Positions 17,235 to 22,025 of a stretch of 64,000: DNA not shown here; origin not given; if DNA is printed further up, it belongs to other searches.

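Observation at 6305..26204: ~20 kb type IV pilus-like island that embeds giant adhesin/protease genes between its two platform genes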

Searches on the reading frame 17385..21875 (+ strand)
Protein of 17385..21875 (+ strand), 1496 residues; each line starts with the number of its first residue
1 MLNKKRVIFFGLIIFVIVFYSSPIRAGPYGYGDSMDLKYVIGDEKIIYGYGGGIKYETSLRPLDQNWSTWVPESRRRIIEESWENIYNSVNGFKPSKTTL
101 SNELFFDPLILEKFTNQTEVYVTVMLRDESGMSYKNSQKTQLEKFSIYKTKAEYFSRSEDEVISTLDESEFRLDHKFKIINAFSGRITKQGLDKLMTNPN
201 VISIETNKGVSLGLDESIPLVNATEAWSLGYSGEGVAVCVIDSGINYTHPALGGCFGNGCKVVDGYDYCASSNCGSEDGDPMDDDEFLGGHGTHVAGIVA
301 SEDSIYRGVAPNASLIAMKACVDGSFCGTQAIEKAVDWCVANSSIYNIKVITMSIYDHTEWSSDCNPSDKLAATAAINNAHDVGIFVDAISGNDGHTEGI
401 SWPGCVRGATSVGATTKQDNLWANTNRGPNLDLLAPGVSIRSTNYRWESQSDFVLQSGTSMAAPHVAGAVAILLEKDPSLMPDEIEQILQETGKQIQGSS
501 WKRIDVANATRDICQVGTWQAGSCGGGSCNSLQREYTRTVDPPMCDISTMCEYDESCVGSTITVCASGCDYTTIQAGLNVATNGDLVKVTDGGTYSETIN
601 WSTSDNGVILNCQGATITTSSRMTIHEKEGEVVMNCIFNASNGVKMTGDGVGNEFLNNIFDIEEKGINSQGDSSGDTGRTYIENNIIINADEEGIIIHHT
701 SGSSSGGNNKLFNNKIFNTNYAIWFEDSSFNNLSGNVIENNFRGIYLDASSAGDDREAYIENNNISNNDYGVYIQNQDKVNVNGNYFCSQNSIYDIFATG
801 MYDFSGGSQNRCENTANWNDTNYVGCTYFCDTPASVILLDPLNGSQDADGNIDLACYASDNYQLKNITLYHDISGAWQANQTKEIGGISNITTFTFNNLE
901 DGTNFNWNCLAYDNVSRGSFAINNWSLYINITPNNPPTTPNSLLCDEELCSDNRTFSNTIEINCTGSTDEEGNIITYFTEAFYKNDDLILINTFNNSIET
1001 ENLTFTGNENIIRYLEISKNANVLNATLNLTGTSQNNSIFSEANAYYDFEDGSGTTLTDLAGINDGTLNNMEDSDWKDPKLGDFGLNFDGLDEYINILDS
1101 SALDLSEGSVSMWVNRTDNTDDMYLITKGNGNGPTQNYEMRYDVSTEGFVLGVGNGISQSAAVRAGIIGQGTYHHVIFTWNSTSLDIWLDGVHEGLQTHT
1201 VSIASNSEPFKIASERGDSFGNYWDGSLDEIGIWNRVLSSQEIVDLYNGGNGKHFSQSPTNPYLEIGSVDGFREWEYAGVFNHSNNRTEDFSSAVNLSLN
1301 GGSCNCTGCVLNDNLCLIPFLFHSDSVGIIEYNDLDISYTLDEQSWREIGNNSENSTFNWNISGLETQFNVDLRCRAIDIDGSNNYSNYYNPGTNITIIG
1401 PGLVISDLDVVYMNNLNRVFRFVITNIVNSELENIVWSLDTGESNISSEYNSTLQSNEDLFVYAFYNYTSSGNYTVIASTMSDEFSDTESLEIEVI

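Call 6: search_protein_families(library=pfam, proteins=[window:17385-21875:+], max_evalue=0.1)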
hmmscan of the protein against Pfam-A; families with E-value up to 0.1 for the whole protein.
window:17385-21875:+ (1496 aa): 6 families
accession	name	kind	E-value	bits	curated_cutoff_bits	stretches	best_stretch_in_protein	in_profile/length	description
PF00082.27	Peptidase_S8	-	5.2e-44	151.1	21.8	1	233-494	1-274/288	Subtilase family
PF13385.13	Laminin_G_3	-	7.2e-22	78.6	27.6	1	1091-1243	3-150/151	Concanavalin A-like lectin/glucanases superfamily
PF05922.21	Inhibitor_I9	-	3.3e-05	24.9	21.2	1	160-212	34-81/82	Peptidase inhibitor I9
PF00354.24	Pentaxin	-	0.0025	18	25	1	1166-1250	78-170/194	Pentaxin family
PF09136.16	Glucodextran_B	-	0.094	13.1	27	0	578-613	30-66/83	Glucodextranase, domain B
PF16462.11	Phage_TAC_14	-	0.098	13.1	22.1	0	329-397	41-103/113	Phage tail assembly chaperone protein, TAC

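Call 65: search_protein_families(library=ncbifam, proteins=[window:17385-21875:+], max_evalue=0.01)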
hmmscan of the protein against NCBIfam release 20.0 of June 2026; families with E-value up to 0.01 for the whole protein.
window:17385-21875:+ (1496 aa): 7 families
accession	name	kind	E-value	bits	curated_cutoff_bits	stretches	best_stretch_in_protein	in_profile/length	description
TIGR03921.1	T7SS_mycosin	equivalog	2e-31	109.4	278.75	1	222-498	2-268/353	type VII secretion-associated serine protease mycosin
NF033595.1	denti_PrtP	equivalog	7.2e-20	71.1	300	1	376-500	358-485/606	dentilisin complex serine proteinase subunit PrtP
NF051851.1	AtpSerPepEprS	equivalog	3.1e-10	38.8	1700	1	435-500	283-344/988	autotransporter serine peptidase EprS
NF040553.1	SGO_0316_fam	subfamily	2.1e-08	32.3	1400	0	450-491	684-729/1486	SGO_0316/SGO_0317 family LPXTG-anchored serine peptidase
TIGR03895.1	protease_PatA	subfamily_domain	4.1e-07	29.1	421.05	1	291-487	1-194/606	PatA/PatG family cyanobactin maturation protease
TIGR03804.1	para_beta_helix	repeat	1.4e-06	27.9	19.45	1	723-751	2-30/44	parallel beta-helix repeat protein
NF049966.1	QH_SP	equivalog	3.4e-06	26.6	165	1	238-492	2-210/219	subtilisin-like serine protease QhpE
